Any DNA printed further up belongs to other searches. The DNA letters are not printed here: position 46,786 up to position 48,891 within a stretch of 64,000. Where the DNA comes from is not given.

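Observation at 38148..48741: Three related right-handed beta-helix (GH110-like?) enzymes in one operon, each predicted for a different compartment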

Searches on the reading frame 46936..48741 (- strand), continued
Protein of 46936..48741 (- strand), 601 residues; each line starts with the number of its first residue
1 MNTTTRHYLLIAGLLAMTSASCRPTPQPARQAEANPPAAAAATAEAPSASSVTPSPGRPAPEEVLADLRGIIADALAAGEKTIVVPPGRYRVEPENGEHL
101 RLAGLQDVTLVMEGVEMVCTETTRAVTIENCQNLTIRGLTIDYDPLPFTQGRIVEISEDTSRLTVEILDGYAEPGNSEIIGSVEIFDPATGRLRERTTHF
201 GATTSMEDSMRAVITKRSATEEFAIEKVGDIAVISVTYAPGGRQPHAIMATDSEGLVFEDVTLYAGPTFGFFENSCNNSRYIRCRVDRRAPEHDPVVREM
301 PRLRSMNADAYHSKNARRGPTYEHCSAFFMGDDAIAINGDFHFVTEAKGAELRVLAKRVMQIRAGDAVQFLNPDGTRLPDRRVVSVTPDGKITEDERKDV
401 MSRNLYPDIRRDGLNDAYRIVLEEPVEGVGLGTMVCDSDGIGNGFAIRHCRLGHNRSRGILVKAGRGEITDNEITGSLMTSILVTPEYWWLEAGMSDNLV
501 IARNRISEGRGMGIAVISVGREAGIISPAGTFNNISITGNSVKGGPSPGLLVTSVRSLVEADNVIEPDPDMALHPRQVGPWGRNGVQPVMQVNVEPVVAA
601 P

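Call 64: search_protein_families(library=pfam, proteins=[L084:5919-7043:+, L072:7506-9497:+, L005:11751-12680:+, L008:15346-16230:-, L010:13216-14127:-, L067:12728-14101:+, L046:8580-9905:-, L051:4409-6313:+, L010:5806-7986:-, L076:549-2072:-], max_evalue=0.001)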
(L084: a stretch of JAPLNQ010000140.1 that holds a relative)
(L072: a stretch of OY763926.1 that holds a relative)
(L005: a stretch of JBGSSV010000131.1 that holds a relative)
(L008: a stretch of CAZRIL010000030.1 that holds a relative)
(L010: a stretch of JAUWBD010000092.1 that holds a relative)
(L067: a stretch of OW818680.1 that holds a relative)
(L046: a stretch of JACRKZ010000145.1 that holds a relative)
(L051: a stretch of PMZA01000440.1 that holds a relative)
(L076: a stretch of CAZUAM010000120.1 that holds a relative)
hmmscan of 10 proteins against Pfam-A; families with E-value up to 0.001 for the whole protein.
L084:5919-7043:+ (375 aa): 0 families

L072:7506-9497:+ (664 aa): 3 families
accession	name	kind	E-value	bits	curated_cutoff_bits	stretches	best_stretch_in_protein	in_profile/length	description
PF03629.24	SASA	-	2.4e-19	70.3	24.8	2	447-551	119-224/226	Carbohydrate esterase, sialic acid-specific acetylesterase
PF02837.24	Glyco_hydro_2_N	-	1.5e-07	32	28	1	268-373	38-135/169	Glycosyl hydrolases family 2, sugar binding domain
PF19077.6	Big_13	-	0.00032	21.6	27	0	53-99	35-84/102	Bacterial Ig-like domain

L005:11751-12680:+ (310 aa): 2 families
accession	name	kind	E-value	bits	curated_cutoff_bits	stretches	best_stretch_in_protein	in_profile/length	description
PF16227.11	DUF4886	-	6.4e-38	130.6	26.7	2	29-202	1-181/242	Domain of unknown function (DUF4886)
PF13472.12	Lipase_GDSL_2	-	0.00011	23.2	32.9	1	125-203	82-159/178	GDSL-like Lipase/Acylhydrolase family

L008:15346-16230:- (295 aa): 3 families
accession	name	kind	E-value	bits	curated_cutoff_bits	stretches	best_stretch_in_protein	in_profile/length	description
PF00005.33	ABC_tran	-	1e-31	110.8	25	1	39-188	1-137/137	ABC transporter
PF12399.14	BCA_ABC_TP_C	-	7.2e-05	22.7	25.5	1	242-256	2-16/27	Branched-chain amino acid ATP-binding cassette transporter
PF03193.22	RsgA_GTPase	-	0.00073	19.8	30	0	48-80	105-137/174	RsgA GTPase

L010:13216-14127:- (304 aa): 0 families

L067:12728-14101:+ (458 aa): 2 families
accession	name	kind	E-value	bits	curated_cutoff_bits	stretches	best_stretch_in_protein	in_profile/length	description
PF01120.23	Alpha_L_fucos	-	6.8e-114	381.3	25.2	1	18-361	10-345/345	Alpha-L-fucosidase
PF16757.11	Fucosidase_C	-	2.5e-08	34.8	25.6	1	378-453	6-87/88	Alpha-L-fucosidase C-terminal domain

L046:8580-9905:- (442 aa): 1 family
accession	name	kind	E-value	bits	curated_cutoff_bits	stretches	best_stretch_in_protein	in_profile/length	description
PF07394.17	DUF1501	-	4.2e-93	313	27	1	47-429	1-380/390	Protein of unknown function (DUF1501)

L051:4409-6313:+ (635 aa): 2 families
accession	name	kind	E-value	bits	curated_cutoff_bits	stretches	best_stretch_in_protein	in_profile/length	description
PF06964.18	Alpha-L-AF_C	-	8e-17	62.4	27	1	466-626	19-165/165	Alpha-L-arabinofuranosidase C-terminal domain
PF22848.2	ASD1_dom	-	9.6e-14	52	22.2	2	257-329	15-86/239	Alpha-L-arabinofuranosidase 1 domain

L010:5806-7986:- (727 aa): 0 families

L076:549-2072:- (508 aa): 3 families
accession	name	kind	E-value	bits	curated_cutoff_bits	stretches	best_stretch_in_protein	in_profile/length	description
PF01408.29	GFO_IDH_MocA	-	3.1e-20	73.5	24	1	48-178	2-119/120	Oxidoreductase family, NAD-binding Rossmann fold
PF19051.5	GFO_IDH_MocA_C2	-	1.4e-16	61.3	23.3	1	222-291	45-114/254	Oxidoreductase family, C-terminal alpha/beta domain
PF22725.1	GFO_IDH_MocA_C3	-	1.4e-06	28.8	27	1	250-280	33-63/124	GFO/IDH/MocA C-terminal domain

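Call 67: search_dna_similar(query=window:46936-48561:-, collection=plasmids, mode=protein, max_evalue=0.00001, max_rows=20)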
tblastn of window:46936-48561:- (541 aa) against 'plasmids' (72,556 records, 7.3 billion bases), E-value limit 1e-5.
Records with a match: 3; places in all: 4; records where one place covers at least 80% of the query: 1.
Best place of each record, by identity: <60% 3.
By first word of the organism name: Halovenus 1; Halorubrum 1; Halobaculum 1.
By predicted mobility (MOB-suite, as given by PLSDB): non-mobilizable 3.
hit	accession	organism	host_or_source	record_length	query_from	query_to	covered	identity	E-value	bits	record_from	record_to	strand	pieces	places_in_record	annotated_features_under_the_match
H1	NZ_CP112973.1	Halovenus salina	cell cuture,Isla Bacuta saltern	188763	6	454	83%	24.5%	2e-13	81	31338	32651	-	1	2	right-handed parallel beta-helix repeat-containing protein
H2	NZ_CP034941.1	Halorubrum ezzemoulense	Cell Culture,Hypersaline Lake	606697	5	422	77%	23.3%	1e-8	66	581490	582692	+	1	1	right-handed parallel beta-helix repeat-containing protein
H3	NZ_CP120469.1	Halobaculum limi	cell culture,sediment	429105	34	286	47%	28.0%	4e-9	67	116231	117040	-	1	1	right-handed parallel beta-helix repeat-containing protein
